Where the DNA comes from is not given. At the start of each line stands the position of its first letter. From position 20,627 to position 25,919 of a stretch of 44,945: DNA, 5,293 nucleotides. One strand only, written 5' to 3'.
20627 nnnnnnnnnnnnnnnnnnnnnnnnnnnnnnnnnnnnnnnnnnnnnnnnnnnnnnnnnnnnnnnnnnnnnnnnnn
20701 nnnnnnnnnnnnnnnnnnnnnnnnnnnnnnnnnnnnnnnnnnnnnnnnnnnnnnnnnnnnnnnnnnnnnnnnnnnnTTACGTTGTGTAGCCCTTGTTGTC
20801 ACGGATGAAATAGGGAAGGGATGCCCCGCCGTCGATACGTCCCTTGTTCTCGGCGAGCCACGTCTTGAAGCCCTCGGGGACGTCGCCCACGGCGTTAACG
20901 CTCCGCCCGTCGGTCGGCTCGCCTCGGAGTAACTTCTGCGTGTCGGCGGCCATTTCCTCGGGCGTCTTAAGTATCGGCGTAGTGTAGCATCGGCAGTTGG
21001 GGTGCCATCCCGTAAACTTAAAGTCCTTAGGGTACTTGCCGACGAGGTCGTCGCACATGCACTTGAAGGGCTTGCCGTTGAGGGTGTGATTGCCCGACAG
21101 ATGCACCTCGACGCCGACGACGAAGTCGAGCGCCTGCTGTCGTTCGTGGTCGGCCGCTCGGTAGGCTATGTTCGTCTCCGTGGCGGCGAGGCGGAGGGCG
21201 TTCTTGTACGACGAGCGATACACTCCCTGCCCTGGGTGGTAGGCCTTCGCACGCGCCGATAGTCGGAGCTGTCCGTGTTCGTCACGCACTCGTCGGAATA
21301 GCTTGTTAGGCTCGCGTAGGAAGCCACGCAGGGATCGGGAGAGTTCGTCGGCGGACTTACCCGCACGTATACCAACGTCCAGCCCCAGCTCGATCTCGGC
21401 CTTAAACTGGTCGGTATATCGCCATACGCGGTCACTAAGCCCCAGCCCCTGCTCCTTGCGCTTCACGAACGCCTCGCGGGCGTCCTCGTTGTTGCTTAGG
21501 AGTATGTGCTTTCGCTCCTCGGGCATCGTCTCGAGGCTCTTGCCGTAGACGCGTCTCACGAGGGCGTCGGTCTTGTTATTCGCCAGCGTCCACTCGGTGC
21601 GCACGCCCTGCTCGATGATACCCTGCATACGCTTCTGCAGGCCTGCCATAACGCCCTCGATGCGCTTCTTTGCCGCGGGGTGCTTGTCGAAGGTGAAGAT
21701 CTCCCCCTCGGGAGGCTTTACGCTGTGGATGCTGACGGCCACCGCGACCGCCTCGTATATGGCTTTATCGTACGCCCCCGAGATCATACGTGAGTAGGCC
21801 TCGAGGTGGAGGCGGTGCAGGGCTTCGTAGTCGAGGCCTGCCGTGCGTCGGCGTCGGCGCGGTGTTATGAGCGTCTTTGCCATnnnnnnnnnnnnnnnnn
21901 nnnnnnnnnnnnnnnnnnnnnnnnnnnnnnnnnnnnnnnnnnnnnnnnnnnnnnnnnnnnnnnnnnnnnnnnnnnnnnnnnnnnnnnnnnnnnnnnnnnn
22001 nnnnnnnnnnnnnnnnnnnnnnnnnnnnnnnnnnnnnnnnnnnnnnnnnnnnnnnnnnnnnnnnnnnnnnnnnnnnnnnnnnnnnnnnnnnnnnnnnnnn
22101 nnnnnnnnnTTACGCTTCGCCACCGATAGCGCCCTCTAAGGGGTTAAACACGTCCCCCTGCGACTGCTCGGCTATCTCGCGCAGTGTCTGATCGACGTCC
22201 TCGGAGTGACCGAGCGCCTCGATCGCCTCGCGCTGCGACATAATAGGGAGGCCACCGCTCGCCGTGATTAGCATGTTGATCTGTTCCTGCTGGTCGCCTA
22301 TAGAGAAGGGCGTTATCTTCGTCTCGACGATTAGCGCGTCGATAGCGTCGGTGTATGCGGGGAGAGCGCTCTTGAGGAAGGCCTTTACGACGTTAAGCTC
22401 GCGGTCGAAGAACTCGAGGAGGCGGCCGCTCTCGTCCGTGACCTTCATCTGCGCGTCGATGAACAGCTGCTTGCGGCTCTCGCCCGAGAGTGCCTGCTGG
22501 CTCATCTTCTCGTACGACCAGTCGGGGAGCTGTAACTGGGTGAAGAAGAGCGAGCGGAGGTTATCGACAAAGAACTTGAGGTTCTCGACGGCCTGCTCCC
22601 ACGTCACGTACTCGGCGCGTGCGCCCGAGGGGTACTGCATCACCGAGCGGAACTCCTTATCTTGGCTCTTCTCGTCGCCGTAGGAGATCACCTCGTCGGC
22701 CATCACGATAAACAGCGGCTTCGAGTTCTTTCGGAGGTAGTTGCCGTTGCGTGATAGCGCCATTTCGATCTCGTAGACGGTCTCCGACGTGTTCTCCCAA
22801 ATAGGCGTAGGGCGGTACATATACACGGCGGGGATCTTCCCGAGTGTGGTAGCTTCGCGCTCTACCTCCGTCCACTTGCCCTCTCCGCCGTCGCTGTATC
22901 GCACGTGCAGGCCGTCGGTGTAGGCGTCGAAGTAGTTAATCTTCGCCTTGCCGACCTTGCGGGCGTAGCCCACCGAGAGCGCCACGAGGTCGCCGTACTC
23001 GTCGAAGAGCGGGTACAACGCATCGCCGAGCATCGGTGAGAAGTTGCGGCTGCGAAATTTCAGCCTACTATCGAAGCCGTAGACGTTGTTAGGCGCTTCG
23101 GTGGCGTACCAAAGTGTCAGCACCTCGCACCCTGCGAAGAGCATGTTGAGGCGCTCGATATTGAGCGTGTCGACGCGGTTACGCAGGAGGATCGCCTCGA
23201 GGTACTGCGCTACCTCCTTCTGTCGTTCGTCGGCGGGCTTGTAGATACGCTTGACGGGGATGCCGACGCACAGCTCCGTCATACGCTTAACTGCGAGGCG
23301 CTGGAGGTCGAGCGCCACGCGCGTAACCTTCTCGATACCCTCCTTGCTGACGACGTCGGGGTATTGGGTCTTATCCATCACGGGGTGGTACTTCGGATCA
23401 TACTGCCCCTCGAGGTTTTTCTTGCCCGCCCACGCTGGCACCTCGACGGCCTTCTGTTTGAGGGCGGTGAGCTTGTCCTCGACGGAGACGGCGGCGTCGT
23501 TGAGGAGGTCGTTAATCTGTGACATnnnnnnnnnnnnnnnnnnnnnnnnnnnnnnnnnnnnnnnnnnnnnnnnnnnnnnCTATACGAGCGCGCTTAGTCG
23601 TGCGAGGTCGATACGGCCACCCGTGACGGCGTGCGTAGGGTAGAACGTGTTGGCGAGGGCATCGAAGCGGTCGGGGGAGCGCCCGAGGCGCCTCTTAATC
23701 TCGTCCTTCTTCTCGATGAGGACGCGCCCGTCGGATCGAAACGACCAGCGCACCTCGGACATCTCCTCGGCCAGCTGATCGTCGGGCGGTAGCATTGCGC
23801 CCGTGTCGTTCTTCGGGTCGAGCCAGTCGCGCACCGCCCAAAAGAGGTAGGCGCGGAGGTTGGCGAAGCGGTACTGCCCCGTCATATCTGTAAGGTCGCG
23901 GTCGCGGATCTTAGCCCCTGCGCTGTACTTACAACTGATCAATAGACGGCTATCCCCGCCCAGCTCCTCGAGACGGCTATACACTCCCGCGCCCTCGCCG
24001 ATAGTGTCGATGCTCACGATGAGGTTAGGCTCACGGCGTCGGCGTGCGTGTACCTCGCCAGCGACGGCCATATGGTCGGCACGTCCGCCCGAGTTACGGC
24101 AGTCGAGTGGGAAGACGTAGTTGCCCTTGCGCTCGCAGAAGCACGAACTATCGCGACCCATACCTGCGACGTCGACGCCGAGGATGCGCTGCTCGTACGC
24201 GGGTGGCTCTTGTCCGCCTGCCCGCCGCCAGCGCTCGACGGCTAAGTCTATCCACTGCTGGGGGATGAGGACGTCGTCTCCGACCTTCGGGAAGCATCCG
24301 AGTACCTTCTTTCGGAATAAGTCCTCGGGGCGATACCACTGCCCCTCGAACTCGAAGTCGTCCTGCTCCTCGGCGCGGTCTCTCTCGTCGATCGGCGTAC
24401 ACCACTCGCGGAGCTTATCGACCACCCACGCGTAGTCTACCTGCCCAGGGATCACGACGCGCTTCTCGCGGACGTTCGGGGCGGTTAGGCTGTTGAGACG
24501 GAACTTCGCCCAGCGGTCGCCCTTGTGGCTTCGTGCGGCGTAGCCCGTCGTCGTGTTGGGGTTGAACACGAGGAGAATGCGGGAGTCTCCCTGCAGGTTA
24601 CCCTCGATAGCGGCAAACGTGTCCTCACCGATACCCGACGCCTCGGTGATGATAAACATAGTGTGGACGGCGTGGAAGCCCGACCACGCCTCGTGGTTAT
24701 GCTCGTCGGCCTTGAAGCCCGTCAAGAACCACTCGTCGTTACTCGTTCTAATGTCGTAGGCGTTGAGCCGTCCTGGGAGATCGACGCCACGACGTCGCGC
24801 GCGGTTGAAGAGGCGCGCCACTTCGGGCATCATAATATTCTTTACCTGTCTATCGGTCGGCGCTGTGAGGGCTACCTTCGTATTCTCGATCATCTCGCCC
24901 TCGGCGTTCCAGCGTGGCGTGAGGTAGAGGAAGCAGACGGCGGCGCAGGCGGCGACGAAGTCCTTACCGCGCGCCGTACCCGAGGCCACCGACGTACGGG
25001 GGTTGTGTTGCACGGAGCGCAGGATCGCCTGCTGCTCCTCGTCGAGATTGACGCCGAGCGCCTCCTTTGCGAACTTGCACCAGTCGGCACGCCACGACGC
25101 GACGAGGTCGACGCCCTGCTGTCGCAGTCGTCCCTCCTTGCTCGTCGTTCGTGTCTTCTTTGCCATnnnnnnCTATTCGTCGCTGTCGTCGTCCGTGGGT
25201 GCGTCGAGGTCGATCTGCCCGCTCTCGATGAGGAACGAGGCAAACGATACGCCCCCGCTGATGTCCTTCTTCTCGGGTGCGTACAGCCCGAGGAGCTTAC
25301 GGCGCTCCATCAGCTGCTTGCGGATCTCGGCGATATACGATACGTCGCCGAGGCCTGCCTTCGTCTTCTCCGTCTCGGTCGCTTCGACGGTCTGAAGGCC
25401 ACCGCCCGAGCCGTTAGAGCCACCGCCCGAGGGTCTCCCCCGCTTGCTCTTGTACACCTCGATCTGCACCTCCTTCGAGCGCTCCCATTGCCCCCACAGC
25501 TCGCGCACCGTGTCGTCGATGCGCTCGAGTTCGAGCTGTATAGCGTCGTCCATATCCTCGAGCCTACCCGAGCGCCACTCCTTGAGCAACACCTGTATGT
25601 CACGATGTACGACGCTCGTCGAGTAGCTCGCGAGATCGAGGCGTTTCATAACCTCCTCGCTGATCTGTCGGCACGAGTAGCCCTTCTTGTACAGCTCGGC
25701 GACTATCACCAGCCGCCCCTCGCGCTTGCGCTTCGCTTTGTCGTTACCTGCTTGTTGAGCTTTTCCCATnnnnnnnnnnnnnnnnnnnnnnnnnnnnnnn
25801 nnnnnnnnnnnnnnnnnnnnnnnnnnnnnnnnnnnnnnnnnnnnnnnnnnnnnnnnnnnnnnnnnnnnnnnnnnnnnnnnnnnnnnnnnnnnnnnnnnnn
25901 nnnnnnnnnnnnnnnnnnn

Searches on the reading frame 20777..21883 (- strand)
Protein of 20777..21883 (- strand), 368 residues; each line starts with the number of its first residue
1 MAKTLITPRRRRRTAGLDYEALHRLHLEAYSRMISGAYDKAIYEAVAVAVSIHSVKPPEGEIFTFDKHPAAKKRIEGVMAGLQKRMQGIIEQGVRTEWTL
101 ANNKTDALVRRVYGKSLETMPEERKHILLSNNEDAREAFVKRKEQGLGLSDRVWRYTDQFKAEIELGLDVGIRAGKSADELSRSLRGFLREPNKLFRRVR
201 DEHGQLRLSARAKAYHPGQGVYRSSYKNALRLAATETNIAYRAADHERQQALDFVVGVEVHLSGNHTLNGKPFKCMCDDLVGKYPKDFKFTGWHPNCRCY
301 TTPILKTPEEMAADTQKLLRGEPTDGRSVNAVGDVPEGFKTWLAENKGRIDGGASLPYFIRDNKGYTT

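Call 8: search_protein_families(library=phrogs, proteins=[window:20777-21883:-], max_evalue=0.01)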
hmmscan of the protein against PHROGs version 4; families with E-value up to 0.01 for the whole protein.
window:20777-21883:- (368 aa): 15 families
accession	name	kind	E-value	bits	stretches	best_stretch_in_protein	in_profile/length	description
phrog_35295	-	unknown function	1.2e-134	451.8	1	18-363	14-367/794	-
phrog_16625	-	moron, auxiliary metabolic gene and host takeover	1.7e-76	259.3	2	212-364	225-376/869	Bxa ADP-ribosyl transferase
phrog_7625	-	head and packaging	1.7e-62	212.9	1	20-366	10-312/504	head morphogenesis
phrog_1657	-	head and packaging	3.9e-26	93.1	1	42-313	40-307/337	head morphogenesis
phrog_115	-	head and packaging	3.1e-24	87.1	1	71-347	126-352/665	minor head protein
phrog_595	-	head and packaging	1.1e-13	52.4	1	97-322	130-316/513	head maturation protease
phrog_4728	-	head and packaging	1.7e-10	41.3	1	101-311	124-306/591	head morphogenesis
phrog_21401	-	tail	8.4e-09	35.4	1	144-311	132-282/566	pilot protein for DNA ejection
phrog_25879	-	head and packaging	2.4e-06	28.5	1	226-311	73-155/173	head morphogenesis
phrog_6577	-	unknown function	9.2e-05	21.9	1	151-344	106-270/1066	-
phrog_324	-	head and packaging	0.0001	22.4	1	290-317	303-330/624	head morphogenesis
phrog_19443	-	head and packaging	0.00072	19.1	0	140-307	148-287/579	minor head protein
phrog_38071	-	unknown function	0.0016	18.8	0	227-261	170-204/281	-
phrog_2468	-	head and packaging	0.0019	18.8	0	156-254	144-210/303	head morphogenesis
phrog_17987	-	head and packaging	0.004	16.3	1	228-304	203-278/856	head maturation protease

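Call 11: find_related_loci(query=window:20777-21883:-, collection=viral_contigs, flank=10000)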
Query window:20777-21883:- (368 aa) in viral_contigs; peptide patterns used: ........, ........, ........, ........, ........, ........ (x = any residue, [..] = any of these).
121 stretches matched a pattern; 117 encode a relative of the query (tblastn E <= 1e-3); the best 80 are kept; 80 distinct loci.
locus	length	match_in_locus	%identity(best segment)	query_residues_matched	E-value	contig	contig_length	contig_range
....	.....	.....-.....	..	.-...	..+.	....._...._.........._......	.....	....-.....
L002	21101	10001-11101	94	1-367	0e+0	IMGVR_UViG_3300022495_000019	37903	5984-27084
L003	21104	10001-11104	94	1-368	0e+0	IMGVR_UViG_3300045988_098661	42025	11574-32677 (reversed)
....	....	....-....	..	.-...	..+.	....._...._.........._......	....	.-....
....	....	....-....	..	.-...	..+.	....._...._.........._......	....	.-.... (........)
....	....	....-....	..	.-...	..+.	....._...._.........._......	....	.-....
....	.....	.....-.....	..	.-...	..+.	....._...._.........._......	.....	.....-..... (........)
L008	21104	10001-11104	91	1-368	0e+0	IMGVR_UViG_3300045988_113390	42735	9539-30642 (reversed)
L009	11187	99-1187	91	1-363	0e+0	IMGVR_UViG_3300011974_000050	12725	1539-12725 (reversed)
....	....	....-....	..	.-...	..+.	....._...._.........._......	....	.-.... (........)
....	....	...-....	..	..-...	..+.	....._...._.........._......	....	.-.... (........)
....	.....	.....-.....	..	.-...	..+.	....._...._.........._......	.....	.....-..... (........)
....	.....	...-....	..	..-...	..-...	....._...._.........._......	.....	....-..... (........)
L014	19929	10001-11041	61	19-367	4e-148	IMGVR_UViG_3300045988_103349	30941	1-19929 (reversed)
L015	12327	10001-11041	60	19-367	6e-147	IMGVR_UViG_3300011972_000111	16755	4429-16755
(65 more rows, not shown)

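Call 56: find_related_loci(query=window:20777-21883:-, collection=genome_contigs, flank=9000)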
Query window:20777-21883:- (368 aa) in genome_contigs; peptide patterns used: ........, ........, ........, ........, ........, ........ (x = any residue, [..] = any of these).
91 stretches matched a pattern; 39 encode a relative of the query (tblastn E <= 1e-3); 39 distinct loci.
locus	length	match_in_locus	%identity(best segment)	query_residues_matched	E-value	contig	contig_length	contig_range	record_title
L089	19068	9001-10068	58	9-366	4e-138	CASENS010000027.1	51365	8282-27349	uncultured Bacteroides sp. isolate SI.A95.metabat-bins.97 genome assembly, contig: SI.A95.metabat-bins.97.fa_k141_69181,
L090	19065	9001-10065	58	11-366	3e-137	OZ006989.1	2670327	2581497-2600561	MAG: Prevotella sp. CAG:755 isolate metabat2_pooled_metaflye.50 MAG genome assembly, chromosome: 1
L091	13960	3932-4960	55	19-368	8e-122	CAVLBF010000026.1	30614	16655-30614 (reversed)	Bacteroidaceae bacterium isolate H07689-L1_cleanbin_000010 genome assembly, contig: Spades_H07689-L1_contig_799, whole g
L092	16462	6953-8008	54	19-366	1e-118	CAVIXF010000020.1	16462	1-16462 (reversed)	Candidatus Gastranaerophilales bacterium HUM_1 isolate H07682-L1_cleanbin_000042 genome assembly, contig: Spades_H07682-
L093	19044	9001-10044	55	23-367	3e-127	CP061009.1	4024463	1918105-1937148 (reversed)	Muribaculaceae bacterium MF13079 chromosome, complete genome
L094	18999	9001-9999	56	45-366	4e-120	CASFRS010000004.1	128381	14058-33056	uncultured Bacteroidales bacterium isolate SI.A21.metabat-bins.174 genome assembly, contig: SI.A21.metabat-bins.174.fa_k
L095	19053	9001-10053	47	18-366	4e-107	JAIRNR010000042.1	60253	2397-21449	MAG: Bacteroidales bacterium isolate Cd354_bin43 k119_512252, whole genome shotgun sequence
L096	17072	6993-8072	49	12-365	3e-112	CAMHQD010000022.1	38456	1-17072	MAG: uncultured Porphyromonadaceae bacterium isolate SRR11784289_bin.11_metaWRAP_v1.3_MAG genome assembly, contig: ERZ12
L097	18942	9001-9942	50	56-366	5e-103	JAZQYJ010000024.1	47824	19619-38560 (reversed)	MAG: Alistipes sp. isolate T1900045160_TC20190154.MAGScoT_cleanbin_000050 SGB_5044_k141_2530922, whole genome shotgun se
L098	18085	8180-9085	51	60-367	2e-95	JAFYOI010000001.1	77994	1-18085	MAG: Clostridia bacterium isolate RGIG7273 Water_buffalos_Cecum-4__c20, whole genome shotgun sequence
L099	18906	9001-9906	51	60-367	2e-95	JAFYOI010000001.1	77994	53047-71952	MAG: Clostridia bacterium isolate RGIG7273 Water_buffalos_Cecum-4__c20, whole genome shotgun sequence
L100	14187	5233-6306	50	19-366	7e-111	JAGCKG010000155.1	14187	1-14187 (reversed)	MAG: Alistipes sp. isolate RGIG9868 Yak_Rectum-3__c618639, whole genome shotgun sequence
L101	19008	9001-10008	45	20-363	1e-94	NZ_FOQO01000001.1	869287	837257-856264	Parapedobacter indicus strain RK1, whole genome shotgun sequence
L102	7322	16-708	61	119-367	1e-94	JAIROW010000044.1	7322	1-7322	MAG: Prevotellaceae bacterium isolate Cf509_bin1 k119_955029, whole genome shotgun sequence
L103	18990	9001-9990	47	27-363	2e-92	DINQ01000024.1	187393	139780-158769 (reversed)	MAG TPA_asm: Bacteroidales bacterium UBA5536 UBA5536_contig_367, whole genome shotgun sequence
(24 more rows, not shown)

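Call 77: search_dna_similar(query=window:20777-21883:-, collection=phages, mode=protein, max_rows=15)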
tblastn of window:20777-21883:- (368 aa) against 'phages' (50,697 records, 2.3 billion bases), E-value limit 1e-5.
Records with a match: 64; places in all: 64; records where one place covers at least 80% of the query: 27.
Best place of each record, by identity: <60% 64.
By first word of the organism name: Microbacterium 22; Riemerella 19; Bacillus 6; Clostridium 4; Bacteriophage 3; Porphyromonas 2; Mycobacterium 2; Phage 1; Bacteroides 1; Shigella 1; and 3 more.
By host as written in the record: Microbacterium foliorum NRRL B-24224 14; Microbacterium foliorum NRRL B-24224 SEA 8; Riemerella anatipestifer 6; - 5; Riemerella sp. 5; Porphyromonas gingivalis ATCC 49417 2; Clostridium tetani ATCC 19406 2; Clostridium tetani C2 2; and 18 more.
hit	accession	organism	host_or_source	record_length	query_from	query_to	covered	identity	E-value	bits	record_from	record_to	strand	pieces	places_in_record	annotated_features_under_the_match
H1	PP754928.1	Porphyromonas phage phage005b_ATCC49417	Porphyromonas gingivalis ATCC 49417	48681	5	363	98%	43.8%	1e-87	294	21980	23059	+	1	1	minor capsid protein | hypothetical protein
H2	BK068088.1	Porphyromonas phage phage005a_ATCC49417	Porphyromonas gingivalis ATCC 49417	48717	5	363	98%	43.8%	1e-87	294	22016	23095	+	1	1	minor capsid | hypothetical protein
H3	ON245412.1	Phage vB_RanS_PJN03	sewage water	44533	19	366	95%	43.4%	4e-85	287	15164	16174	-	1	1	hypothetical protein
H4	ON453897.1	Bacteroides phage Versailles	Bacteroides caecimuris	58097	17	364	95%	36.7%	1e-66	234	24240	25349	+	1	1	hypothetical protein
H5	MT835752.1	Bacteriophage sp.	human fecal samples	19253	41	366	89%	38.9%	2e-60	215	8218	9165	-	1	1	record has no annotation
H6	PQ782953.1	Riemerella phage vB_RanS_CRP34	Riemerella anatipestifer RAf8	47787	17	366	95%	36.1%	2e-62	221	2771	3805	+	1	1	head morphogenesis capsid protein | portal protein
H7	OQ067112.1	Riemerella phage vB_RanS_CRP2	Riemerella anatipestifer RAf1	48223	17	366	95%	36.1%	2e-62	221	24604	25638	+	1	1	head morphogenesis capsid protein | portal protein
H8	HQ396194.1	Riemerella phage RAP44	Riemerella anatipestifer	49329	17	366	95%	36.1%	2e-62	221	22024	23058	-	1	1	phage head morphogenesis protein | phage portal protein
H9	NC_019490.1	Riemerella phage RAP44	Riemerella anatipestifer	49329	17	366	95%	36.1%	2e-62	221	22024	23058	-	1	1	phage head morphogenesis protein | portal protein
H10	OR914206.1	Riemerella phage GRAP2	Riemerella anatipestifer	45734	17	364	95%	36.3%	7e-62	220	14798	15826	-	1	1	record has no annotation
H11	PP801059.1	Riemerella phage GRNRAP2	Riemerella anatipestifer 116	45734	17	364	95%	36.3%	7e-62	220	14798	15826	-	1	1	hypothetical protein (x2)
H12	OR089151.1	Riemerella phage vB_RanS_CRP19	Riemerella anatipestifer RAf490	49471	17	364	95%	36.3%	7e-62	220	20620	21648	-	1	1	head morphogenesis capsid protein | portal protein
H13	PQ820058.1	Riemerella phage PJA1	Riemerella sp.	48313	17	363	94%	36.2%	2e-61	218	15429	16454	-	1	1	hypothetical protein (x2)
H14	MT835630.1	Bacteriophage sp.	human fecal samples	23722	5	366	98%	34.3%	2e-62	222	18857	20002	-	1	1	record has no annotation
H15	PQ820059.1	Riemerella phage PJO17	Riemerella sp.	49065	17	366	95%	35.1%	3e-62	221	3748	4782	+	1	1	hypothetical protein | portal protein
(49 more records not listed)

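Call 78: get_annotated_region(hit=H1, flank=8000)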
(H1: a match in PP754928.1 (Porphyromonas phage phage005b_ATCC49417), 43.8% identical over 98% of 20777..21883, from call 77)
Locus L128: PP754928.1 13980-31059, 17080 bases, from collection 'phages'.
description: Porphyromonas phage phage005b_ATCC49417, complete genome.
organism: Porphyromonas phage phage005b_ATCC49417 (NCBI taxid 3144280)
taxonomy: Viruses
host: Porphyromonas gingivalis ATCC 49417; source: human; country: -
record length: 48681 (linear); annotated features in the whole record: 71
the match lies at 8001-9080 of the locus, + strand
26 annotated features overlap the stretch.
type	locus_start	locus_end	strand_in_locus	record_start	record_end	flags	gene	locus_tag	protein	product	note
CDS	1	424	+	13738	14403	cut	-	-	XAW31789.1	hypothetical protein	-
CDS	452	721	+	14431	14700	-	-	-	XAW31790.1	hypothetical protein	-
CDS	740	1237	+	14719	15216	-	-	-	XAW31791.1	Holliday junction resolvase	-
CDS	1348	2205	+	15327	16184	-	-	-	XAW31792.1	ParB-like partition protein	-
CDS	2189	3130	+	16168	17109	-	-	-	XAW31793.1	beta-glucosyl-HMC-alpha-glucosyltransferase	-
CDS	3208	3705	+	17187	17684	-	-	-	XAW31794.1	terminase small subunit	-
CDS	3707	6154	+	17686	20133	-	-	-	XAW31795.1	terminase large subunit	-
CDS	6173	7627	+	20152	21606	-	-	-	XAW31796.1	portal protein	-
CDS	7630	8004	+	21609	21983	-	-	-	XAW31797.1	hypothetical protein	-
CDS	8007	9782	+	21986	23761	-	-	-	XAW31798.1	minor capsid protein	-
CDS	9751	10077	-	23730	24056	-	-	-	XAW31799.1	hypothetical protein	-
CDS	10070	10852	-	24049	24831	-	-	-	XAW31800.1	ADP-ribosylglycohydrolase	-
CDS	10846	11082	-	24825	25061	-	-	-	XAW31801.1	transcriptional regulator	-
CDS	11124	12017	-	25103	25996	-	-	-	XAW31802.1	integrase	-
CDS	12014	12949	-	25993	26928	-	-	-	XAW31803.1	hypothetical protein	-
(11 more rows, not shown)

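Call 81: search_protein_families(library=pfam, proteins=[L128:10849-11082:-, L128:9754-10077:-, L128:12017-12949:-, L128:13093-13518:-, L128:14106-14879:-, L128:11127-12017:-], max_evalue=0.01)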
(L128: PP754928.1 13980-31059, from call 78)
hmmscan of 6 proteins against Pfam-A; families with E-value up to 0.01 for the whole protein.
L128:10849-11082:- (78 aa): 5 families
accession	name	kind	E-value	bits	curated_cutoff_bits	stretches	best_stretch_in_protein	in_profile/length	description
PF01381.28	HTH_3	-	9.8e-09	35.6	23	1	15-66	1-52/55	Helix-turn-helix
PF13443.12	HTH_26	-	1.4e-05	25.7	22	1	10-66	1-54/63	Cro/C1-type HTH DNA-binding domain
PF13560.12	HTH_31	-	7.9e-05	23.3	27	1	11-64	2-56/64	Helix-turn-helix domain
PF12844.13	HTH_19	-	8.1e-05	22.9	30.2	1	12-66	1-55/64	Helix-turn-helix domain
PF13744.12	HTH_37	-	0.0074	16.5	27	1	9-68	17-77/80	Helix-turn-helix domain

L128:9754-10077:- (108 aa): 0 families

L128:12017-12949:- (311 aa): 0 families

L128:13093-13518:- (142 aa): 0 families

L128:14106-14879:- (258 aa): 4 families
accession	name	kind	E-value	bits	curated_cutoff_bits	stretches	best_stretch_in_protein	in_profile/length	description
PF03374.19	ANT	-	1.5e-23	83.6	25.3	1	149-252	2-106/108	Phage antirepressor protein KilAC domain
PF02498.22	Bro-N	-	5.9e-16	59.3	25.6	1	19-93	3-90/96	BRO family, N-terminal domain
PF13317.11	DUF4088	-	0.0027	17.7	23.8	1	81-168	56-139/227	Protein of unknown function (DUF4088)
PF20882.2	Sos7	-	0.006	17.1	27.3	0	106-159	19-72/75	Kinetochore protein Sos7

L128:11127-12017:- (297 aa): 2 families
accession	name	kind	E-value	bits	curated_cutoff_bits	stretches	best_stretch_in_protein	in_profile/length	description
PF00589.27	Phage_integrase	-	2e-10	41.1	27.1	1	113-283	3-170/172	Phage integrase family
PF13102.12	Phage_int_SAM_5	-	3e-07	31.1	22.3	1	20-92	14-87/98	Phage integrase SAM-like domain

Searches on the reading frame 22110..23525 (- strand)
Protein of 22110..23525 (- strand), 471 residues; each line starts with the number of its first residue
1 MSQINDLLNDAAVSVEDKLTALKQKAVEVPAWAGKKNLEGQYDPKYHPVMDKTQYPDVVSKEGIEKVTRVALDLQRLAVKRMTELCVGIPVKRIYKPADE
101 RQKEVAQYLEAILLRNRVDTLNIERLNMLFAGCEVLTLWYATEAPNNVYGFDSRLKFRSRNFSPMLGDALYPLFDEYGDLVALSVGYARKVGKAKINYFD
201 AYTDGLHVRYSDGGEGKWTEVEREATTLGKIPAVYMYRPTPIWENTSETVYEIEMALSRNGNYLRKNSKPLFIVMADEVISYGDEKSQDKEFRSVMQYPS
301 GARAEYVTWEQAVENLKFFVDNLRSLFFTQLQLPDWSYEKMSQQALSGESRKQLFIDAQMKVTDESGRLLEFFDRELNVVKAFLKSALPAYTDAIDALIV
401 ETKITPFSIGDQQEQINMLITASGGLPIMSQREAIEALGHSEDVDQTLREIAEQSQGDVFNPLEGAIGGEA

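Call 8: search_protein_families(library=phrogs, proteins=[window:22110-23525:-], max_evalue=0.01)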
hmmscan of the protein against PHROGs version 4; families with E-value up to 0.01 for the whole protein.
window:22110-23525:- (471 aa): 2 families
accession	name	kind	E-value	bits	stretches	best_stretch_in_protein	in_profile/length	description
phrog_64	-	head and packaging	1.6e-41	143.4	1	42-456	99-496/547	portal protein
phrog_9064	-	head and packaging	0.0041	17.7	1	305-456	63-207/228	portal protein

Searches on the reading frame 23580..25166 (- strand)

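Call 8: search_protein_families(library=phrogs, proteins=[window:23580-25166:-], max_evalue=0.01)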
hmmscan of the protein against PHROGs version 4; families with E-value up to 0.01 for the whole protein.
window:23580-25166:- (528 aa): 3 families
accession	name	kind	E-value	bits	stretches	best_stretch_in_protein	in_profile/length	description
phrog_2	-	head and packaging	7.9e-29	102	1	26-510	251-591/807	terminase large subunit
phrog_5902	-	unknown function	2e-27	97.4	1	18-235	11-233/359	-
phrog_20197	-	unknown function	2.4e-05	25.3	1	20-85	13-79/158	-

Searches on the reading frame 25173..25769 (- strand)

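Call 8: search_protein_families(library=phrogs, proteins=[window:25173-25769:-], max_evalue=0.01)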
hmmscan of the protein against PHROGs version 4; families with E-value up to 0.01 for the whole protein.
window:25173-25769:- (198 aa): 1 family
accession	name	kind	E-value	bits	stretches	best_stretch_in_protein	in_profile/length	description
phrog_645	-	DNA, RNA and nucleotide metabolism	1.7e-22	81.5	1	5-189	12-146/196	Rnase E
